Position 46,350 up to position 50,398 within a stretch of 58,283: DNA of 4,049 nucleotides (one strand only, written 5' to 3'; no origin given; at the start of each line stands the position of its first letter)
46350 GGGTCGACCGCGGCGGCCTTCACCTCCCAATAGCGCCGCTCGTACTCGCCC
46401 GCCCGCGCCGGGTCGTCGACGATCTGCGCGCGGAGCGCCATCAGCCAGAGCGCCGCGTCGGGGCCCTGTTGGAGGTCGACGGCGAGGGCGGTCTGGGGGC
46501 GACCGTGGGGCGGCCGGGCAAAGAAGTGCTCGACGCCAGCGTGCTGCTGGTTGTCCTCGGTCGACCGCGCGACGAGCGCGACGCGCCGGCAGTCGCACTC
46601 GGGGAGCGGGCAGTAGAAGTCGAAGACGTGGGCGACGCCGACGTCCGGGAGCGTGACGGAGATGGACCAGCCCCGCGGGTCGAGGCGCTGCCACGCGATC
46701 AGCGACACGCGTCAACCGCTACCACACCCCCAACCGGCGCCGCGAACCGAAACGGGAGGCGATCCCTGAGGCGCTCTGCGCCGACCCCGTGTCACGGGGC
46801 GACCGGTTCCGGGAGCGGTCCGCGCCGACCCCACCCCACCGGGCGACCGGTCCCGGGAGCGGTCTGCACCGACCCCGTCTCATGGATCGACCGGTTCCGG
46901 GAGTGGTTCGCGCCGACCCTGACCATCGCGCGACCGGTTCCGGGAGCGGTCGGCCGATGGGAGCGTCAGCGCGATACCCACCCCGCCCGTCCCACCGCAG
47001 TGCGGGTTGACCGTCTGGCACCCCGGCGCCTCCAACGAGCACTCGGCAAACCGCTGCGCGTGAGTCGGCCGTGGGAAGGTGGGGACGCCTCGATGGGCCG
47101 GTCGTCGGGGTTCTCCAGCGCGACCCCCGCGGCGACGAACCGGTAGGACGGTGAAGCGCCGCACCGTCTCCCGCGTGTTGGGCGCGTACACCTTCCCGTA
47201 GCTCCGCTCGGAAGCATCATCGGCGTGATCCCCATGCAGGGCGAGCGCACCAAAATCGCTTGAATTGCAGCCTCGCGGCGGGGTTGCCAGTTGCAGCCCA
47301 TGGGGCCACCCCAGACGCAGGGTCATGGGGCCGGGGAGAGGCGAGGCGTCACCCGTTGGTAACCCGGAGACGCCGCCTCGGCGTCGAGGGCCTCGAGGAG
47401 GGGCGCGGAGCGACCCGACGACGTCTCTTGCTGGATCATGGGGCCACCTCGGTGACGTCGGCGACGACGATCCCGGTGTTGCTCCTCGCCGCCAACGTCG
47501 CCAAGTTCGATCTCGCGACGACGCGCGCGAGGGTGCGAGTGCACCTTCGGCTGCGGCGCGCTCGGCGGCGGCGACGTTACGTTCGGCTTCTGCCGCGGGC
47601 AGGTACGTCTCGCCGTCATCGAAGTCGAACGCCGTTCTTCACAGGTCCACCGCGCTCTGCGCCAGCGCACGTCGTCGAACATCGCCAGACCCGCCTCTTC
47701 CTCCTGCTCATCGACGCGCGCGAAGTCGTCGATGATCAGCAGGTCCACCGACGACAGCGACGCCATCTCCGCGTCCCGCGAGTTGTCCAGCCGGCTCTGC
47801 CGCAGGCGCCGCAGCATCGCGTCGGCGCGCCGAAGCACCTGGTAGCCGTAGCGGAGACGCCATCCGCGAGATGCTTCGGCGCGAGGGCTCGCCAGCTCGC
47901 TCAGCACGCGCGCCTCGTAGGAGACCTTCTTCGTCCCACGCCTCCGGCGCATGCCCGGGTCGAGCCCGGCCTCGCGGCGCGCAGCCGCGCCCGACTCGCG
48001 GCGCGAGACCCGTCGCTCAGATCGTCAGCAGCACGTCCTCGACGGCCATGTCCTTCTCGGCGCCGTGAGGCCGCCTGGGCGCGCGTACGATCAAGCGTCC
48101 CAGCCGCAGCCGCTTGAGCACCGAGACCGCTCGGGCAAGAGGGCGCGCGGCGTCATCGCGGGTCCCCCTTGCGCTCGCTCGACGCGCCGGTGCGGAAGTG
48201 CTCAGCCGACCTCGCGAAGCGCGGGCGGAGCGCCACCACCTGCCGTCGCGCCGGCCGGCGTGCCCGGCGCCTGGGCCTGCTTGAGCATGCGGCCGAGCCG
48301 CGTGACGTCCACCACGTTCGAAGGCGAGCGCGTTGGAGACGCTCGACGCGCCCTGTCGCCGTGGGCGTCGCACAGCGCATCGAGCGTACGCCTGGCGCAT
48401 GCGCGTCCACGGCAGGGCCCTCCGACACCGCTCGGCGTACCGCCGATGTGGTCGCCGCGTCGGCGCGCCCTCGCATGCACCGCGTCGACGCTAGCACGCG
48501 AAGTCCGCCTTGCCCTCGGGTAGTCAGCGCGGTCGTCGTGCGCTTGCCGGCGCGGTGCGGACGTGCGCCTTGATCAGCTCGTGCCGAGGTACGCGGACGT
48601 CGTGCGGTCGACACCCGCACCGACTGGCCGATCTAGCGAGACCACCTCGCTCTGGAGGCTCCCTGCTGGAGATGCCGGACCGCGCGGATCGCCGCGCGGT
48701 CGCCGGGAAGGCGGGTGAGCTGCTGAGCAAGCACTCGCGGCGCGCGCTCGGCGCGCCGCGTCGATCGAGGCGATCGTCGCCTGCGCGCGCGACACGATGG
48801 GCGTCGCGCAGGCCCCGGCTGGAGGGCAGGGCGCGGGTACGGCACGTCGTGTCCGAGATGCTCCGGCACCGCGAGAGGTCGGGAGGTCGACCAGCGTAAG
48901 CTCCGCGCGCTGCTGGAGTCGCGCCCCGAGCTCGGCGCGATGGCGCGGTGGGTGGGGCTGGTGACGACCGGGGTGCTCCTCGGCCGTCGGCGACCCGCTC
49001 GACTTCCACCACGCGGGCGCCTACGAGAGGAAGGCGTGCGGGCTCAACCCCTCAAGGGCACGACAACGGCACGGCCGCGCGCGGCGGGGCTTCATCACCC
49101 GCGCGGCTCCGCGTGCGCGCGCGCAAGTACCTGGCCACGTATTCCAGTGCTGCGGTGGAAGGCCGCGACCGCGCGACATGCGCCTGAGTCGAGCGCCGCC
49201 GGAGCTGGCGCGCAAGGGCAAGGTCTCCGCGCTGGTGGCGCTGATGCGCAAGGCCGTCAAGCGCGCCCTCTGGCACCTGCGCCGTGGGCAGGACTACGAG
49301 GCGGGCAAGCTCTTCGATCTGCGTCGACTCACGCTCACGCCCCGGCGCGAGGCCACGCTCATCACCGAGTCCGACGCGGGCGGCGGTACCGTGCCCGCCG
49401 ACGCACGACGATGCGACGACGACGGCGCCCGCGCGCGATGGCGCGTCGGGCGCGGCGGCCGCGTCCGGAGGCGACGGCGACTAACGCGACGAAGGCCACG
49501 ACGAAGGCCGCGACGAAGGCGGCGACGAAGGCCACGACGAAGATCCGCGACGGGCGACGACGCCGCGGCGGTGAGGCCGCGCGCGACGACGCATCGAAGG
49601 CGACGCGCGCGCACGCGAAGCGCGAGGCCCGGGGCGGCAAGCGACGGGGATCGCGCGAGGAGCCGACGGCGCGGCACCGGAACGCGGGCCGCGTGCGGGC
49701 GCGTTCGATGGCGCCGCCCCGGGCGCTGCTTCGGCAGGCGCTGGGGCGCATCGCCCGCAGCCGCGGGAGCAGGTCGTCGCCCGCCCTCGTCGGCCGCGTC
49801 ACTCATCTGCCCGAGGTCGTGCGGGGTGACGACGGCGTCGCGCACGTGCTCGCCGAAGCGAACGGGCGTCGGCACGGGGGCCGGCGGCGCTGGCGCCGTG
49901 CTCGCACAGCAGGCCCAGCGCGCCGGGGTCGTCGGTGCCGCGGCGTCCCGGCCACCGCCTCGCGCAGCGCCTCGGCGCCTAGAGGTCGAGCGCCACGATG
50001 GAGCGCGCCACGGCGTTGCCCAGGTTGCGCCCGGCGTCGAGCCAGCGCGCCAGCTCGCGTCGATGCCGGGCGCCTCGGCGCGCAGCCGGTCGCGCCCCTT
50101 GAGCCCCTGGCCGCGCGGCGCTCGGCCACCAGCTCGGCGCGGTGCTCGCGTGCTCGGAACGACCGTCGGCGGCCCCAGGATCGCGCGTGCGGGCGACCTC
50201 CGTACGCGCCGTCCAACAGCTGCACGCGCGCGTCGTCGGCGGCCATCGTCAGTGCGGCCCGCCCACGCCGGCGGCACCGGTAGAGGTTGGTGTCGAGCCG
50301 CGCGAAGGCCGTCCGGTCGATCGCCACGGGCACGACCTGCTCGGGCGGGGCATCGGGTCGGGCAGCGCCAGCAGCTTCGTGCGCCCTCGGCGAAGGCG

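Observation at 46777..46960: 44-nt tandem hairpin repeats in the 5' region of the SNF2 helicase gene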

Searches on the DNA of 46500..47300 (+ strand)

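Call 59: search_rna_families(source=window, start=46500, end=47300, threshold=evalue, max_evalue=10)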
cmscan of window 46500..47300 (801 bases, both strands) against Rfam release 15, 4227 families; matches with E-value up to 10: 4.
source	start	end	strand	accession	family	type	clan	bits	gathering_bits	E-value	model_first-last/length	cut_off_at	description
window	47047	47140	+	RF02928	Actinomyces-1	Gene; sRNA;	-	20.1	39.1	1.2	1-110/110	no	Actinomyces-1 RNA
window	46800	46864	+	RF03276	mir-2232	Gene; miRNA;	-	20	70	0.3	1-91/91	no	mir-2232 microRNA precursor family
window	46888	46951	+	RF03276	mir-2232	Gene; miRNA;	-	19.7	70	0.37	1-91/91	no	mir-2232 microRNA precursor family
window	46984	47079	-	RF00793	mir-497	Gene; miRNA;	-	14.6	62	8.9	1-85/85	no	mir-497 microRNA precursor family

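Call 74: search_dna_similar(query=window:46709-47064:+, collection=plasmids, mode=distant, max_evalue=1, max_rows=10)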
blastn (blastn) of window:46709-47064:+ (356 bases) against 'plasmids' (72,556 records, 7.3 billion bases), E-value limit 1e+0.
Records with a match: 28; places in all: 28; records where one place covers at least 80% of the query: 0.
Best place of each record, by identity: 90-95% 25; 80-90% 1; 60-80% 2.
By first word of the organism name: Phaeobacter 25; Rhodobacter 1; Streptomyces 1; Halomicrobium 1.
By predicted mobility (MOB-suite, as given by PLSDB): non-mobilizable 28.
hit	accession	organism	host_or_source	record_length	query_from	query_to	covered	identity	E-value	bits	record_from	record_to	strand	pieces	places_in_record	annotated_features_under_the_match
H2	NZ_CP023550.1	Rhodobacter sp. CZR27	cell culture,paddy soil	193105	23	81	17%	78.0%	3e-1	43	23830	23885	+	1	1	glycosyltransferase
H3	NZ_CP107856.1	Streptomyces sp. NBC_00503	-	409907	155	208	15%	77.8%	9e-2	45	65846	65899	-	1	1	non-ribosomal peptide synthase/polyketide synthase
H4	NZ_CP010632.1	Phaeobacter inhibens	cell culture,clam larvae aquaculture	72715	28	61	10%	91.2%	9e-2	46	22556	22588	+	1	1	TonB-dependent receptor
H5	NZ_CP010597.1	Phaeobacter inhibens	cell culture,biofilm boat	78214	28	60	9%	90.9%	3e-1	44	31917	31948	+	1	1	TonB-dependent receptor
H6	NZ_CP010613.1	Phaeobacter inhibens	cell culture,clam larvae aquaculture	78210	28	60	9%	90.9%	3e-1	44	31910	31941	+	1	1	TonB-dependent receptor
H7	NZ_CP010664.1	Phaeobacter inhibens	cell culture,clam larvae aquaculture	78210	28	60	9%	90.9%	3e-1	44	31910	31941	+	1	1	TonB-dependent receptor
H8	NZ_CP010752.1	Phaeobacter inhibens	cell culture,algae aquaculture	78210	28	60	9%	90.9%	3e-1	44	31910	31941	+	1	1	TonB-dependent receptor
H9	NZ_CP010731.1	Phaeobacter inhibens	cell culture,clam larvae aquaculture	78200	28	60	9%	90.9%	3e-1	44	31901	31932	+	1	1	TonB-dependent receptor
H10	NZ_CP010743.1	Phaeobacter inhibens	cell culture,zooplankton aquaculture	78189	28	60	9%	90.9%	3e-1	44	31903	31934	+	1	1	TonB-dependent receptor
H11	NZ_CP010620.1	Phaeobacter inhibens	cell culture,cleaning system aquaculture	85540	28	60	9%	90.9%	3e-1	44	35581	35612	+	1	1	none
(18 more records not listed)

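Call 75: search_dna_similar(query=window:46709-47064:+, collection=phages, mode=distant, max_evalue=1, max_rows=10)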
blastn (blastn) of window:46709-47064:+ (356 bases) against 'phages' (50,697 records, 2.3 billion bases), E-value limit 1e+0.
Records with a match: 2; places in all: 2; records where one place covers at least 80% of the query: 0.
Best place of each record, by identity: 80-90% 2.
By first word of the organism name: Mycobacterium 2.
By host as written in the record: Mycolicobacterium smegmatis mc#155 2.
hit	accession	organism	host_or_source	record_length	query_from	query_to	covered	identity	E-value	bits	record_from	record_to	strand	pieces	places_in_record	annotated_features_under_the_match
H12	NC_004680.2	Mycobacterium phage Che8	Mycolicobacterium smegmatis mc#155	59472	181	214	10%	88.6%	1e-1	43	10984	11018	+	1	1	14: hypothetical protein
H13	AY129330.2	Mycobacterium phage Che8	Mycolicobacterium smegmatis mc#155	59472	181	214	10%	88.6%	1e-1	43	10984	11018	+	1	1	14: hypothetical protein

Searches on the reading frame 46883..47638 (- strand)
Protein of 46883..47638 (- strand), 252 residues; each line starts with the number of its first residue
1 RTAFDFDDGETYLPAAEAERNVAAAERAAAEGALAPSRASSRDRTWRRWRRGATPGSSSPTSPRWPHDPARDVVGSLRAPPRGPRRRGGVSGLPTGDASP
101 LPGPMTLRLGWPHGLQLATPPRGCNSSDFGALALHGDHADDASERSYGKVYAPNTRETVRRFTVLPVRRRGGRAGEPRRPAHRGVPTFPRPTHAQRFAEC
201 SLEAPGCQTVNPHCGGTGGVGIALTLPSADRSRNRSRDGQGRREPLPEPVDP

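Call 30: search_protein_families(library=pfam, proteins=[window:46883-47638:-], max_evalue=1)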
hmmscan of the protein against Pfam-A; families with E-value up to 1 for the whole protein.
window:46883-47638:- (252 aa): 1 family
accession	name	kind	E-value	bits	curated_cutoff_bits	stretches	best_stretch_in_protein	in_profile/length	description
PF17728.7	BsuBI_PstI_RE_N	-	0.0002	21.6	27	1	144-165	59-80/140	BsuBI/PstI restriction endonuclease HTH domain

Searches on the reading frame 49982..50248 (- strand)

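Call 31: search_protein_families(library=pfam, proteins=[window:49982-50248:-], max_evalue=1)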
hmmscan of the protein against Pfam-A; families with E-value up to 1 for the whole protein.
window:49982-50248:- (89 aa): 1 family
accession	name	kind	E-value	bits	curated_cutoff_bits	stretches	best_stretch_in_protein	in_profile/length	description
PF09607.16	BrkDBD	-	0.15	12.5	23.4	1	52-81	28-57/58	Brinker DNA-binding domain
